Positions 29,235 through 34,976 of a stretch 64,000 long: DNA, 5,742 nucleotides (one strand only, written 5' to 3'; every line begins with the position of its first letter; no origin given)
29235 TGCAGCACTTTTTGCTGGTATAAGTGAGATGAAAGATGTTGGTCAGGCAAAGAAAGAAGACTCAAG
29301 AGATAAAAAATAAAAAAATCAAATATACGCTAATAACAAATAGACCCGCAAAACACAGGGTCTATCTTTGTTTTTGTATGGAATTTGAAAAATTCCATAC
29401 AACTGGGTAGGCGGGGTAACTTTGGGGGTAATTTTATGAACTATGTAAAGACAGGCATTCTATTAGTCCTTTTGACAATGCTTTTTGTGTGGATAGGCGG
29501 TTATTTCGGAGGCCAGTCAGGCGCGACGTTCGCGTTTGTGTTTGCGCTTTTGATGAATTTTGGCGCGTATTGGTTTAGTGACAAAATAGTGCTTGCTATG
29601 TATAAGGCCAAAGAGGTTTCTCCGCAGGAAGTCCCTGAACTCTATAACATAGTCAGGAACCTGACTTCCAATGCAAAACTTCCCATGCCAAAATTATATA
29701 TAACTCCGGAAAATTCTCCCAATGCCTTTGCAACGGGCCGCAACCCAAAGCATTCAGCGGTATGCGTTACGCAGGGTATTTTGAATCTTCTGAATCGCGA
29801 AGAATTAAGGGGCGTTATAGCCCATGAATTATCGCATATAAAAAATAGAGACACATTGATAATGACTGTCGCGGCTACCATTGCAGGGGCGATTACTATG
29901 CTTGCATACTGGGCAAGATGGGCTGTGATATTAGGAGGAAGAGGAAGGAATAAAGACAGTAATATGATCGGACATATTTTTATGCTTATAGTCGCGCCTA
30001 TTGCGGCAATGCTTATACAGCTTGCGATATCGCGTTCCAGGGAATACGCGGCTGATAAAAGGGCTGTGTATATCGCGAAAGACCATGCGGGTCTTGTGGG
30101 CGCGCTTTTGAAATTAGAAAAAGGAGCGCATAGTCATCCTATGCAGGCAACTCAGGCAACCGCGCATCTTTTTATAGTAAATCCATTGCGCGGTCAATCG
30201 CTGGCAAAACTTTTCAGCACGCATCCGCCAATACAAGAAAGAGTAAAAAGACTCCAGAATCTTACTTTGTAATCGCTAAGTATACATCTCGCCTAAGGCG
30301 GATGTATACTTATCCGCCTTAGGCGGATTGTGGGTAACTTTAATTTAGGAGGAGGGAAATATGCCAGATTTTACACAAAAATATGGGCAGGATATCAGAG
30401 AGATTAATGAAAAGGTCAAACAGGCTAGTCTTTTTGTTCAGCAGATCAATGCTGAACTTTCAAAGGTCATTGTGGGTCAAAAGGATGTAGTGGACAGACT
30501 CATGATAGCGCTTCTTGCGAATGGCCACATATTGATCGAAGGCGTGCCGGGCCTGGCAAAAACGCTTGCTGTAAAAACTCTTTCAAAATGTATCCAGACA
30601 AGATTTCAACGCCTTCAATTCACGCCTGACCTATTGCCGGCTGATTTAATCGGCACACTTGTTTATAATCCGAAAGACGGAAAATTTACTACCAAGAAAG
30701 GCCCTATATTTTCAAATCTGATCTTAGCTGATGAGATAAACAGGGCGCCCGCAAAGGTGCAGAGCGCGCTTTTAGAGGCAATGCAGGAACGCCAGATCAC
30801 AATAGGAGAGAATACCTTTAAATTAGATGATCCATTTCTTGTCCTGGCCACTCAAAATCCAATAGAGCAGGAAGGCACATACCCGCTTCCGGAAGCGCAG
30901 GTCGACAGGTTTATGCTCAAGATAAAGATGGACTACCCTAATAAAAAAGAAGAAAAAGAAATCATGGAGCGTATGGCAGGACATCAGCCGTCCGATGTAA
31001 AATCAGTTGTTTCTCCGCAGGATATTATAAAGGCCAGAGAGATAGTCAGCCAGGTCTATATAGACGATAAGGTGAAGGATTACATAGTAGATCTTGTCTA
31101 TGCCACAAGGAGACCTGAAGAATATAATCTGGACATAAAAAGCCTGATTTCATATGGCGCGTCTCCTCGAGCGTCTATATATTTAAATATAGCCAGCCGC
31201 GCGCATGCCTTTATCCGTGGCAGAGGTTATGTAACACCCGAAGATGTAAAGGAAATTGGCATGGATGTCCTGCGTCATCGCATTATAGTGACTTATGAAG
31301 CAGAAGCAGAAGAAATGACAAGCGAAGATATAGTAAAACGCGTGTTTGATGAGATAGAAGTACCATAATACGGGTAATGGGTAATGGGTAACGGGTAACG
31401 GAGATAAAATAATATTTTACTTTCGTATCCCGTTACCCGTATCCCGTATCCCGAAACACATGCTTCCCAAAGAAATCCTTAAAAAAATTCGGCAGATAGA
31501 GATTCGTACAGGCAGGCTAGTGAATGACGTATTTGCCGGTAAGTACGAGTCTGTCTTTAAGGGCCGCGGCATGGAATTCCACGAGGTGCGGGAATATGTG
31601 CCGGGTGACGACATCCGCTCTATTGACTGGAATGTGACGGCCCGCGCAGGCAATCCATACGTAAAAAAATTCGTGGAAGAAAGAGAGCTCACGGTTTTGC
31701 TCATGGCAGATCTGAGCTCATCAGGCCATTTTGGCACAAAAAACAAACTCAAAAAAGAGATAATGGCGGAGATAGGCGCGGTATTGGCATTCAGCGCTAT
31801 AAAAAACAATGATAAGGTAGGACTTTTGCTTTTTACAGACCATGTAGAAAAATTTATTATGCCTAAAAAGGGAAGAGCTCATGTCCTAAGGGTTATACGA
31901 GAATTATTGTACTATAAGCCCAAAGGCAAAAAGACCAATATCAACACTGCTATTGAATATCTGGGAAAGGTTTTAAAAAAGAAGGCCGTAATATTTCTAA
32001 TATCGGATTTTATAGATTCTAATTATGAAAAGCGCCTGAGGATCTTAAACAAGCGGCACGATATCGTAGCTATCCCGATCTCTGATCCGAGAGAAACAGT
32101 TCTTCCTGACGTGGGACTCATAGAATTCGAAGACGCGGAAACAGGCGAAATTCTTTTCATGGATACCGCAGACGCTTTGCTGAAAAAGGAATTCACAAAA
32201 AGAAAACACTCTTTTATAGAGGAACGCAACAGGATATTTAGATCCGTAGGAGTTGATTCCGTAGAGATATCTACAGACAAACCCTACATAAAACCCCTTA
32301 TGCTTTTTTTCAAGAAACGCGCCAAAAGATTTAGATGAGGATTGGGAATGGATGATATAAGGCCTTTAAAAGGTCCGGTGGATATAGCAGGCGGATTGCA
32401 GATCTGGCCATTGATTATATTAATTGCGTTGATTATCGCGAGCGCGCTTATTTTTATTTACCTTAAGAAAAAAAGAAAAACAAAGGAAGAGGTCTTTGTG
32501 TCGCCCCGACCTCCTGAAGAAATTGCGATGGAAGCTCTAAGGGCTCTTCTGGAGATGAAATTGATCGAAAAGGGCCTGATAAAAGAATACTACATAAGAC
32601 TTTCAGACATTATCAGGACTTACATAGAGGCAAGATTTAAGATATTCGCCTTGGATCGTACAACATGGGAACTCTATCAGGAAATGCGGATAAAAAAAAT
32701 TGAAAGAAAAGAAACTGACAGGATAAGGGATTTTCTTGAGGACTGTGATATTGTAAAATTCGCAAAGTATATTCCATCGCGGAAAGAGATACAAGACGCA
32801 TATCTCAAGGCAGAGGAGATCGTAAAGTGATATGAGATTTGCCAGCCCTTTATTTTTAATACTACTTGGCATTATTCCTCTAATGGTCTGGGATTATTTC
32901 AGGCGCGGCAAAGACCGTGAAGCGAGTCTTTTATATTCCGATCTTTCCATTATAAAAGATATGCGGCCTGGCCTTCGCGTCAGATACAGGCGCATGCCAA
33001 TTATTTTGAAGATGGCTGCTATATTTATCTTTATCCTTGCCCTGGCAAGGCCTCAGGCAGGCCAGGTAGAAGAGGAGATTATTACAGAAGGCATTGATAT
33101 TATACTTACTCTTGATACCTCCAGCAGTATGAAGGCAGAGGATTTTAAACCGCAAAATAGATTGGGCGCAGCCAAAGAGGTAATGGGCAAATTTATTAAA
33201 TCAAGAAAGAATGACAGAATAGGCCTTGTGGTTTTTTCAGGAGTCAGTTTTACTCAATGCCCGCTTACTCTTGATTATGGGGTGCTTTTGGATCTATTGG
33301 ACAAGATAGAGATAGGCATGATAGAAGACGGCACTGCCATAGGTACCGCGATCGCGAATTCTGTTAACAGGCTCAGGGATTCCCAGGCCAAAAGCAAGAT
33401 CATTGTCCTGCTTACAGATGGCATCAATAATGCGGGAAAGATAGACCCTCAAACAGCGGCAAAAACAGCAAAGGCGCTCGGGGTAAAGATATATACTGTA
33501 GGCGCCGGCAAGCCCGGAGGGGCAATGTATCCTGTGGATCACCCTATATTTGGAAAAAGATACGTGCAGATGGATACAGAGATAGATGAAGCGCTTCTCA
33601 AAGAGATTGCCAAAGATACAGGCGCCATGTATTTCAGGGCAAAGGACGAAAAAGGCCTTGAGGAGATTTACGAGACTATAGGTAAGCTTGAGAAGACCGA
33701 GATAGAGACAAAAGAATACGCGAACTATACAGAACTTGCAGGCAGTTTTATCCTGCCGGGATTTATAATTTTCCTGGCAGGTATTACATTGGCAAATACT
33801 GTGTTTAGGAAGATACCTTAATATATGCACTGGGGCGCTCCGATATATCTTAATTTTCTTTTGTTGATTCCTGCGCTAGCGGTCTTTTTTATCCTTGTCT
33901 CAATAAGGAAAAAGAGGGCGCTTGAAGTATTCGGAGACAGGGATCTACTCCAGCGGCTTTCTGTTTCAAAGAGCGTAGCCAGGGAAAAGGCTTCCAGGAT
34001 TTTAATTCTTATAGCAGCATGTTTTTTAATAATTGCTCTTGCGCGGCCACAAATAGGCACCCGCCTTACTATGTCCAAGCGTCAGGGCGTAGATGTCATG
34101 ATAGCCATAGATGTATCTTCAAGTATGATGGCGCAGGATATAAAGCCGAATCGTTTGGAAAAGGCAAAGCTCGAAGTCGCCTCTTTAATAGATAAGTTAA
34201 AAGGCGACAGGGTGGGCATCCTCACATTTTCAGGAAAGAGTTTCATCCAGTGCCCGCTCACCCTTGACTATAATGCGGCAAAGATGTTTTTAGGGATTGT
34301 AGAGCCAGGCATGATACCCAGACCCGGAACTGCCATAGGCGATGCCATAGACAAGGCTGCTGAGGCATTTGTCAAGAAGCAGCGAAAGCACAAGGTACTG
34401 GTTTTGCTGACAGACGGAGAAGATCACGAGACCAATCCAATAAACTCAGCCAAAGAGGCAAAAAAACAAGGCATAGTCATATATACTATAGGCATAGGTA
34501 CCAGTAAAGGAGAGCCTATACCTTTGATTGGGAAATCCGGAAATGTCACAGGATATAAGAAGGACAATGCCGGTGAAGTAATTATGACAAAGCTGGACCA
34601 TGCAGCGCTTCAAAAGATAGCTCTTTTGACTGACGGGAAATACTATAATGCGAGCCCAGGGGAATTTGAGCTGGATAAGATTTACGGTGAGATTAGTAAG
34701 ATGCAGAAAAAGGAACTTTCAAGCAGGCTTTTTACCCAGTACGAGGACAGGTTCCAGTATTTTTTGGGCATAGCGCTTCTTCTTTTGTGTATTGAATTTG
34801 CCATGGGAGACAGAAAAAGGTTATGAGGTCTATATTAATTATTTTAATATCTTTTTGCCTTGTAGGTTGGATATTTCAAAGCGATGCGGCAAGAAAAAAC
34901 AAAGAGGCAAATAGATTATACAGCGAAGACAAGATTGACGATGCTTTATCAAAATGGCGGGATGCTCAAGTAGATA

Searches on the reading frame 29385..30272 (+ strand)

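Call 45: search_protein_families(library=pfam, proteins=[window:29385-30272:+], max_evalue=0.001)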
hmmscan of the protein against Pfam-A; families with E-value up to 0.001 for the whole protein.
window:29385-30272:+ (295 aa): 2 families
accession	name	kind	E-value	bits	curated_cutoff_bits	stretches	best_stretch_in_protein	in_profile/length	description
PF01435.24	Peptidase_M48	-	1.8e-35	122.9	20.3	1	81-293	2-185/186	Peptidase family M48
PF05569.17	Peptidase_M56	-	0.00062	19.5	31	0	124-165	176-217/296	BlaR1 peptidase M56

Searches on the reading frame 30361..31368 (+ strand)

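Call 55: search_protein_families(library=pfam, proteins=[window:30361-31368:+], max_evalue=0.001)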
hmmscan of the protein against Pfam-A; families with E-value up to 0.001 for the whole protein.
window:30361-31368:+ (335 aa): 6 families
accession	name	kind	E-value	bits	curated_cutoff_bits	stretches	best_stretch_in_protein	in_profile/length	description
PF07726.17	AAA_3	-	3.1e-65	218.4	27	1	56-186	1-131/131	ATPase family associated with various cellular activities (AAA)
PF17863.7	AAA_lid_2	-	1.1e-21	76.7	22.7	1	260-327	6-73/74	AAA lid domain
PF20030.5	bpMoxR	-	1.3e-18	67.3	27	1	27-204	4-180/205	MoxR domain in the MoxR-vWA-beta-propeller ternary systems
PF07728.20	AAA_5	-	4.3e-14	53.1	22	1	56-184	1-139/139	AAA domain (dynein-related subfamily)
PF00158.32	Sigma54_activat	-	1.7e-05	25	20.2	1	43-170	11-147/168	Sigma-54 interaction domain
PF00493.29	MCM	-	1.8e-05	24.4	23.3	1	49-169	52-175/224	MCM P-loop domain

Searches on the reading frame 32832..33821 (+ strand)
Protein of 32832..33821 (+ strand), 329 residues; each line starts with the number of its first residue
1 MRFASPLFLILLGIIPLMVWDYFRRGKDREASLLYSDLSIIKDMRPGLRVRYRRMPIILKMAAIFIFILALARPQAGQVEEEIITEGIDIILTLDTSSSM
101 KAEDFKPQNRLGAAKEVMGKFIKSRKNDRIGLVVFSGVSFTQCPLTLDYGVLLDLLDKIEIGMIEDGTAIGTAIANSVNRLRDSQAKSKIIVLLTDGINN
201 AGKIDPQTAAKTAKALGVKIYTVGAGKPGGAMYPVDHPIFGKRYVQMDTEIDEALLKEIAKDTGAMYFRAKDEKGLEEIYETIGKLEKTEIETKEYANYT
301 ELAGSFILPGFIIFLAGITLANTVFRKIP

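Call 55: search_protein_families(library=pfam, proteins=[window:32832-33821:+], max_evalue=0.001)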
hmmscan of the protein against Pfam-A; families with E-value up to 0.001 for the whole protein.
window:32832-33821:+ (329 aa): 5 families
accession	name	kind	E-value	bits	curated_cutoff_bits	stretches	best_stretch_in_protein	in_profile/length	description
PF00092.34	VWA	-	4.5e-25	89.3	23.8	1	89-281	1-173/174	von Willebrand factor type A domain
PF13519.12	VWA_2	-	1.3e-18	68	27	1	91-197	2-106/107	von Willebrand factor type A domain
PF07584.16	BatA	-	1.5e-08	35.4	25.9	1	1-74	1-77/77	Aerotolerance regulator N-terminal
PF06707.17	DUF1194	-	8.5e-06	25.6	27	1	90-220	6-149/206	Protein of unknown function (DUF1194)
PF01882.25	DUF58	-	0.00018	21.3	23.4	1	79-212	27-153/216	Protein of unknown function DUF58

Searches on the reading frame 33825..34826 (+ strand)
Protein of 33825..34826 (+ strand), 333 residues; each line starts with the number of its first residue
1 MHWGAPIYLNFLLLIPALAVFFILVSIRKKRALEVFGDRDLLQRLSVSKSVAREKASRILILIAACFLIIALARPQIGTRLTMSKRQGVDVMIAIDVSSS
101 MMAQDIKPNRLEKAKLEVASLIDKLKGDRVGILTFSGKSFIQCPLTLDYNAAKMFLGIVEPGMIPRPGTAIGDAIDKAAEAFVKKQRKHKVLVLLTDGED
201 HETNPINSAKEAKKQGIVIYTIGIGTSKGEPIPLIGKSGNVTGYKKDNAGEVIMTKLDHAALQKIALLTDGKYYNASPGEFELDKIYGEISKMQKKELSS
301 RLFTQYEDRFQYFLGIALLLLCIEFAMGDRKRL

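Call 55: search_protein_families(library=pfam, proteins=[window:33825-34826:+], max_evalue=0.001)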
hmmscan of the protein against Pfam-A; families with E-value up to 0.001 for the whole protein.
window:33825-34826:+ (333 aa): 4 families
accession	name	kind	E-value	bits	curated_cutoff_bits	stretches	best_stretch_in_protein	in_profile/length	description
PF00092.34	VWA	-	1.1e-22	81.5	23.8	1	90-240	1-155/174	von Willebrand factor type A domain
PF13519.12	VWA_2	-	9.8e-19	68.4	27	1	91-199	1-107/107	von Willebrand factor type A domain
PF07584.16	BatA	-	3.1e-06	28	25.9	1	1-75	1-77/77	Aerotolerance regulator N-terminal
PF06707.17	DUF1194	-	1.4e-05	24.8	27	1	167-230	94-160/206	Protein of unknown function (DUF1194)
